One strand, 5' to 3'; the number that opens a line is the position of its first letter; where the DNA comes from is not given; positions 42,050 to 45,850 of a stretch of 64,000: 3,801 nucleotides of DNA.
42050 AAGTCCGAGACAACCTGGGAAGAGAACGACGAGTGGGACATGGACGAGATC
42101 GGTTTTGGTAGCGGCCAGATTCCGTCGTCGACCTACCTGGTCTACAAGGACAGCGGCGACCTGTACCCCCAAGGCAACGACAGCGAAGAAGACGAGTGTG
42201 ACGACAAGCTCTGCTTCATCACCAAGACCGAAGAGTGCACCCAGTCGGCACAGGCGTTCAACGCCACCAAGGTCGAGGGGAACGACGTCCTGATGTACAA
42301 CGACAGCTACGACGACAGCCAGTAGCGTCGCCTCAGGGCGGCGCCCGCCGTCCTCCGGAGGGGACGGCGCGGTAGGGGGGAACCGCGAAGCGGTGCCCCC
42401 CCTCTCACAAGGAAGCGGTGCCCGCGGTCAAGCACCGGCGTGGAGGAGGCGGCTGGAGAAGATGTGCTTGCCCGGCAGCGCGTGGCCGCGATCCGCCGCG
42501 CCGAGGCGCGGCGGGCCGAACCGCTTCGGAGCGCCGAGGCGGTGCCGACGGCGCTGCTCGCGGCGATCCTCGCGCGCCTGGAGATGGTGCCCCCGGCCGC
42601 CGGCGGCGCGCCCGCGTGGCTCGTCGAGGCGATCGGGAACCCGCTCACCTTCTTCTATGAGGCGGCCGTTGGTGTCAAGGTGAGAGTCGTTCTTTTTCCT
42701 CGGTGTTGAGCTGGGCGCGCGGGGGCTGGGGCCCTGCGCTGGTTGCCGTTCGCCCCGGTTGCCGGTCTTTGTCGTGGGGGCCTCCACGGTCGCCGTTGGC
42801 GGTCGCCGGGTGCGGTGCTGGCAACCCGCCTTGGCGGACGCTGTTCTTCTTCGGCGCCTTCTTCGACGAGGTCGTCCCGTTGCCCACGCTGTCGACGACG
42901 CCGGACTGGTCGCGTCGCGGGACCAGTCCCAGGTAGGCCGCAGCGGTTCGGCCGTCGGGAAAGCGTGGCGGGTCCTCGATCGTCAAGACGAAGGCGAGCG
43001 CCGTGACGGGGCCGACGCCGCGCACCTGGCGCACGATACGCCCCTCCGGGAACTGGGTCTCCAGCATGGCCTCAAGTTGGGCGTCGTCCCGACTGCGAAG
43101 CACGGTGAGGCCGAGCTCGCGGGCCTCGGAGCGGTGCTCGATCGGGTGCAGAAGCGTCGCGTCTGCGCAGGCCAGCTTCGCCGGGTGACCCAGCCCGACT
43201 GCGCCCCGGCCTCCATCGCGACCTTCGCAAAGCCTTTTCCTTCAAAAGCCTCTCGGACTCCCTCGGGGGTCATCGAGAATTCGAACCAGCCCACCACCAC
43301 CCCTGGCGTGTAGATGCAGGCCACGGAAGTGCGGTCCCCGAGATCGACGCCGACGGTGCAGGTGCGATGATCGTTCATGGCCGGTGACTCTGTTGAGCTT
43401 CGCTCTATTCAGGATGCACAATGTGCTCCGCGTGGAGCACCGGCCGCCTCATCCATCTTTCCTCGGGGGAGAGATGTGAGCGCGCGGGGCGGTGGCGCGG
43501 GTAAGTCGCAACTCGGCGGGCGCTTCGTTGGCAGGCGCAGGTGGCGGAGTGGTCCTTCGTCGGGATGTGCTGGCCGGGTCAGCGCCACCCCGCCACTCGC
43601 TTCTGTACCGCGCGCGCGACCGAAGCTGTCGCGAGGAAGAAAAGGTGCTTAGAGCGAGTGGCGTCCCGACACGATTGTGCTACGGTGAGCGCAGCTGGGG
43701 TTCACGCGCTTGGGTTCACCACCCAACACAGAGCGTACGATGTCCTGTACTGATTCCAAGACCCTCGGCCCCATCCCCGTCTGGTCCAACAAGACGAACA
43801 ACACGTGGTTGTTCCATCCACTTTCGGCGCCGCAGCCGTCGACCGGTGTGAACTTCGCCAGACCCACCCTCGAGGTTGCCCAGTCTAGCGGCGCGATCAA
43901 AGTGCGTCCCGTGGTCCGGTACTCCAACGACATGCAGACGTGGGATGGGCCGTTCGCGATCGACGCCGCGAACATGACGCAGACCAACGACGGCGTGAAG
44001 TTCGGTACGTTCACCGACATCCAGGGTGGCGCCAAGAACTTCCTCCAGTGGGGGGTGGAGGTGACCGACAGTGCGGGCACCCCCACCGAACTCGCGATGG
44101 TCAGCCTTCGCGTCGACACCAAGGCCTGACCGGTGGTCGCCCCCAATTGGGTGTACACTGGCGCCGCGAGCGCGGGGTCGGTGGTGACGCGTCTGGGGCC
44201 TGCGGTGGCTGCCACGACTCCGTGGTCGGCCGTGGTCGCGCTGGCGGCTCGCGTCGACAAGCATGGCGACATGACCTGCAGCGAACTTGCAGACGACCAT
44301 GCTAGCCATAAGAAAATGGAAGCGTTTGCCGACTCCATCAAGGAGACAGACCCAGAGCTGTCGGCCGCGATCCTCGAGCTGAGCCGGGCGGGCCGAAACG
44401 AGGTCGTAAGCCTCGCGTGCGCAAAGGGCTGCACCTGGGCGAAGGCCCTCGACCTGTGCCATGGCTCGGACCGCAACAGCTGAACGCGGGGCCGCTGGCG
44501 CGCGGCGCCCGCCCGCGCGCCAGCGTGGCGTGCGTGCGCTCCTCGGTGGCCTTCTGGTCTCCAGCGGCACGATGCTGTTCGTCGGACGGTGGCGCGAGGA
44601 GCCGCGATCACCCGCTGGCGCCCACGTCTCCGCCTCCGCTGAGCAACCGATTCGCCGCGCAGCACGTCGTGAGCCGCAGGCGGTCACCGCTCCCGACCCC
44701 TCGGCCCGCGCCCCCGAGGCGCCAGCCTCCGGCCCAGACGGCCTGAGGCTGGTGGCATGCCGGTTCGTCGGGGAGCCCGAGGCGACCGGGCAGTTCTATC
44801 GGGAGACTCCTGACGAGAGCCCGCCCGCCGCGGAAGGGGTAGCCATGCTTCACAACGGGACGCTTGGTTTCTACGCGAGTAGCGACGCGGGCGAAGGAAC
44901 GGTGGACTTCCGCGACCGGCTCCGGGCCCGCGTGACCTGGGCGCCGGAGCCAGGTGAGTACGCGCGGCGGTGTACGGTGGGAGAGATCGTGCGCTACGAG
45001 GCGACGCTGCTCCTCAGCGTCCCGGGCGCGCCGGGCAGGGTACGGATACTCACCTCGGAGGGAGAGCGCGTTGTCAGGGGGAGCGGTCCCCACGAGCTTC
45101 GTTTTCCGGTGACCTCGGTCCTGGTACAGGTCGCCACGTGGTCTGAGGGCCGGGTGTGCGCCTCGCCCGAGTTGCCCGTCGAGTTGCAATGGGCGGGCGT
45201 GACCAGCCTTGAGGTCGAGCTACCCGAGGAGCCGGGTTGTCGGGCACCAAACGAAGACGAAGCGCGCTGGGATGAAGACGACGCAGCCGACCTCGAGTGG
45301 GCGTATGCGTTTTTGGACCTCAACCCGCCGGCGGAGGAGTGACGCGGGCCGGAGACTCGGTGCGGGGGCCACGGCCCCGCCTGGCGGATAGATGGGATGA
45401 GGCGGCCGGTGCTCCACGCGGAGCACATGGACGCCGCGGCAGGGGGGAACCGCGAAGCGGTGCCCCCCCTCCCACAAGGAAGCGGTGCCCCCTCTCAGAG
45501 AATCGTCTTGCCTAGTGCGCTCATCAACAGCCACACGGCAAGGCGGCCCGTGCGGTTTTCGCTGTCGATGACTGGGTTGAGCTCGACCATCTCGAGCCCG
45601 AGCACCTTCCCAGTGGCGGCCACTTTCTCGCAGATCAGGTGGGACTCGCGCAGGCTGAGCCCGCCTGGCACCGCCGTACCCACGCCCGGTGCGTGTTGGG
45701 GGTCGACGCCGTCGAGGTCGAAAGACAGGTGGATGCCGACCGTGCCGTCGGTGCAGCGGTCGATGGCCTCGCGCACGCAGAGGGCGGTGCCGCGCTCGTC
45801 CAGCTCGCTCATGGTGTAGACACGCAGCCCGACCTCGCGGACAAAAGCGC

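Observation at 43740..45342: Compositionally distinct three-gene cassette headed by a 129-aa beta-rich protein, abutting a dead IS110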

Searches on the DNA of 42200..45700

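Call 44: search_rna_families(source=window, start=42200, end=45700, threshold=evalue, max_evalue=1)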
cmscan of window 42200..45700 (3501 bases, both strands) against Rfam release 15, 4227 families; matches with E-value up to 1: 1.
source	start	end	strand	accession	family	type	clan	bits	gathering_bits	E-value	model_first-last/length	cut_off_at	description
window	45428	45473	-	RF02805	PyrR207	Gene; snRNA; snoRNA; HACA-box;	-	24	60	0.15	1-65/65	no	Pyrobaculum sRNA 207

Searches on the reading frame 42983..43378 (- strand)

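Call 3: search_protein_families(library=pfam, proteins=[window:42983-43378:-], max_evalue=1)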
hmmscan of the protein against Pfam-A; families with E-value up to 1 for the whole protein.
window:42983-43378:- (131 aa): 1 family
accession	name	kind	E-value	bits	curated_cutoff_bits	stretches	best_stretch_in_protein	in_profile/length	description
PF01548.23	DEDD_Tnp_IS110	-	0.13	12.5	29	1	9-55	1-52/155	Transposase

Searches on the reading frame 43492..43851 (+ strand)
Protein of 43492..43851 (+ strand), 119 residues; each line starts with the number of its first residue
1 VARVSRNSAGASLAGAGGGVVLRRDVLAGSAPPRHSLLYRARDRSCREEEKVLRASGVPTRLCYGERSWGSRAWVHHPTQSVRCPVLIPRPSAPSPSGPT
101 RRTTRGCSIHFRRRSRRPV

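Call 82: search_protein_families(library=pfam, proteins=[window:43492-43851:+], max_evalue=0.1)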
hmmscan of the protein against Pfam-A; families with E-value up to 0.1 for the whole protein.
window:43492-43851:+ (119 aa): 0 families
